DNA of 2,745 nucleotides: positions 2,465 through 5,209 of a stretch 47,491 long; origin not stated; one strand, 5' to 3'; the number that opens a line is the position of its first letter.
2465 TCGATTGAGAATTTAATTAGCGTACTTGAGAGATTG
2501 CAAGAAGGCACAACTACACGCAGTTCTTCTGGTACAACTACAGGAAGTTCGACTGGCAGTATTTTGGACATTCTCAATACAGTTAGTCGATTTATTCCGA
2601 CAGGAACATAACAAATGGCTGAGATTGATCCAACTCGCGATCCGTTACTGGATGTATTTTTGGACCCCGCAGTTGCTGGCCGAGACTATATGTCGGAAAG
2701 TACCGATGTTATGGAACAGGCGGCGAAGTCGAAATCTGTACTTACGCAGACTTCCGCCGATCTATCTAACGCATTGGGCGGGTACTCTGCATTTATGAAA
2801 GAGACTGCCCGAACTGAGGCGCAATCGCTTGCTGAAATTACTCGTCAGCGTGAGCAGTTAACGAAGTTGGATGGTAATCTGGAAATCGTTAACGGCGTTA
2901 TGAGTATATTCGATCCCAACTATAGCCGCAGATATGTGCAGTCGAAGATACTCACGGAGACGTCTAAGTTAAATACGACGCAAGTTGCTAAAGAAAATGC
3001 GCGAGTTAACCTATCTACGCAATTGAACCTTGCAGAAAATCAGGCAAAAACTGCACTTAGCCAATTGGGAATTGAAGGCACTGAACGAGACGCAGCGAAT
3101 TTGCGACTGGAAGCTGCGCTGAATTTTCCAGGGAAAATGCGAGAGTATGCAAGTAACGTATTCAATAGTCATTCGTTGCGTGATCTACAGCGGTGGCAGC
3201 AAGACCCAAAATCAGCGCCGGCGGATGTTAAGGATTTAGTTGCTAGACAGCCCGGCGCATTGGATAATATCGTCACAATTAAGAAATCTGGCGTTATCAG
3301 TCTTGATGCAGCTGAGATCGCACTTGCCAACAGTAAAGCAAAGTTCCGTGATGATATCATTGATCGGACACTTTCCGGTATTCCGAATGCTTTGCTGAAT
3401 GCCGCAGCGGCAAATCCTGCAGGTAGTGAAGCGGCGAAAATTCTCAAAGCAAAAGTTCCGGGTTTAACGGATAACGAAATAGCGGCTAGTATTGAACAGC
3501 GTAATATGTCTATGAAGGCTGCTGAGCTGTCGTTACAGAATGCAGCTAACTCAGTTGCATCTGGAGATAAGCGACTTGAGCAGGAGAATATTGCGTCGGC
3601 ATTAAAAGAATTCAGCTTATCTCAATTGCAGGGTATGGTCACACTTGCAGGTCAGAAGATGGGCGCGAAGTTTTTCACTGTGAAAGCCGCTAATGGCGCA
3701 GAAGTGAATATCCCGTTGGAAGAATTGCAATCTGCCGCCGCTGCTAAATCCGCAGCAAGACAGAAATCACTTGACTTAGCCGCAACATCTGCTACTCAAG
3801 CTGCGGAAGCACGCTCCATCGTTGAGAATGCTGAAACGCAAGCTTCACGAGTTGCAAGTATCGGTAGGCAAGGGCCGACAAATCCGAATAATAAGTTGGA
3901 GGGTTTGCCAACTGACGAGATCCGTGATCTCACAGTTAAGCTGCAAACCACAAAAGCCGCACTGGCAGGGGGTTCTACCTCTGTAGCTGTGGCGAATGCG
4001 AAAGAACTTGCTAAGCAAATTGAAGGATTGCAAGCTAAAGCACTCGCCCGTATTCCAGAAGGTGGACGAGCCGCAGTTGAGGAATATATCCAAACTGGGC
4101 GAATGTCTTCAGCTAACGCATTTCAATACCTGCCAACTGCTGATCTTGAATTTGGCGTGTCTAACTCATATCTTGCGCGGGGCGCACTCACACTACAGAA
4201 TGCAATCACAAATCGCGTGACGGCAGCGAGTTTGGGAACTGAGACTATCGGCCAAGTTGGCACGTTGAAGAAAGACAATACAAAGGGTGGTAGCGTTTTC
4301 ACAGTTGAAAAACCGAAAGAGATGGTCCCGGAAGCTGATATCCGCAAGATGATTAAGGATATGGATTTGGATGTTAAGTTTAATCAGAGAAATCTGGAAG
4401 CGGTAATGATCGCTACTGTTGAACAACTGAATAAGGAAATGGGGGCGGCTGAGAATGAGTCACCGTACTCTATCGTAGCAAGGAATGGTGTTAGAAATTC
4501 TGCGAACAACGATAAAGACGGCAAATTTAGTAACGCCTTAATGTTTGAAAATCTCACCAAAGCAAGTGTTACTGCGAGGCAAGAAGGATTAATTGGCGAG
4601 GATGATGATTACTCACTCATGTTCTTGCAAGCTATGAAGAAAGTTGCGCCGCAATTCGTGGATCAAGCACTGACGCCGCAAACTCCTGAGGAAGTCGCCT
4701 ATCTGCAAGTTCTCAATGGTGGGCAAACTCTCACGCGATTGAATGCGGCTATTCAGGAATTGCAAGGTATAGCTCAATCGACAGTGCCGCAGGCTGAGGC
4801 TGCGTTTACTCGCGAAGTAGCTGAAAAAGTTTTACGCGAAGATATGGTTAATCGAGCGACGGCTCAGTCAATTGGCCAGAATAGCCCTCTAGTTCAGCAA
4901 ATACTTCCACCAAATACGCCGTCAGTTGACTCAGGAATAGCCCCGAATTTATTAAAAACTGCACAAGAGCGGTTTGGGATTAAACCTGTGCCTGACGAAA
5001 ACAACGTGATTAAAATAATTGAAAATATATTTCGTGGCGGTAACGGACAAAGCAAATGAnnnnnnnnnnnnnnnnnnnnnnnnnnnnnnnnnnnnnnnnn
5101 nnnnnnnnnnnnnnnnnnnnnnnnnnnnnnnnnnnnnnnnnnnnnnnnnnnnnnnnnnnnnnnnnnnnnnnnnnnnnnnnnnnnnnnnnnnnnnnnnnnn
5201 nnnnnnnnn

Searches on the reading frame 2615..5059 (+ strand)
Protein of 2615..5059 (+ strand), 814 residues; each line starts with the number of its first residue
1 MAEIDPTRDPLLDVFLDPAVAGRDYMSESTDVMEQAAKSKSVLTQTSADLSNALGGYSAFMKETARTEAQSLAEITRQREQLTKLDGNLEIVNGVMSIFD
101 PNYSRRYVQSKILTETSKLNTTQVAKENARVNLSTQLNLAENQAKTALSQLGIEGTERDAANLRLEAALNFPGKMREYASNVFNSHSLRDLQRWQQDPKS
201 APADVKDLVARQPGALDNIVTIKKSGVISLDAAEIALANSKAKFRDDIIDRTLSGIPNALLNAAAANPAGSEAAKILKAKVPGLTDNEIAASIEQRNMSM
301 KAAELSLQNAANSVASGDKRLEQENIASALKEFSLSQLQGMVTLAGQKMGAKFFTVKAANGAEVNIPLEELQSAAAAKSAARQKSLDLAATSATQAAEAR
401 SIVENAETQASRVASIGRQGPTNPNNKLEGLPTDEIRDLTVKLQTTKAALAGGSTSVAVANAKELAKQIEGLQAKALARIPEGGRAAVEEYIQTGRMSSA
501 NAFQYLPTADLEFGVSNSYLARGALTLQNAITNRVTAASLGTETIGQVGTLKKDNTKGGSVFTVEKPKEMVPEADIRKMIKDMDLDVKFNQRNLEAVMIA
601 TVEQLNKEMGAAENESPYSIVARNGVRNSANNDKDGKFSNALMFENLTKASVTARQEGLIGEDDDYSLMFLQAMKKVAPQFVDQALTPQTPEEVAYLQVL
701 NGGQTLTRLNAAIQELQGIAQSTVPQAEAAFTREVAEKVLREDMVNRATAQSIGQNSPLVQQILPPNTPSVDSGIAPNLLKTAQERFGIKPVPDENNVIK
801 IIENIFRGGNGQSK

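Call 6: search_protein_families(library=phrogs, proteins=[window:2615-5059:+], max_evalue=0.01)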
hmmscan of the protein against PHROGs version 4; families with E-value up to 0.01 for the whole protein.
window:2615-5059:+ (814 aa): 0 families

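Call 13: search_protein_families(library=pfam, proteins=[window:2615-5059:+], max_evalue=0.001)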
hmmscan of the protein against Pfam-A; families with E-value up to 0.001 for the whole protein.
window:2615-5059:+ (814 aa): 0 families

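Call 16: search_protein_families(library=ncbifam, proteins=[window:2615-5059:+], max_evalue=1)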
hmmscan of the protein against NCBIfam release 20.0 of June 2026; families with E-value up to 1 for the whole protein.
window:2615-5059:+ (814 aa): 1 family
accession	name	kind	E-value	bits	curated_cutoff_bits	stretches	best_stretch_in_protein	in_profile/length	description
NF047925.1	pyridox_lacton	equivalog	0.073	12.8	325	1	20-104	102-186/268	4-pyridoxolactonase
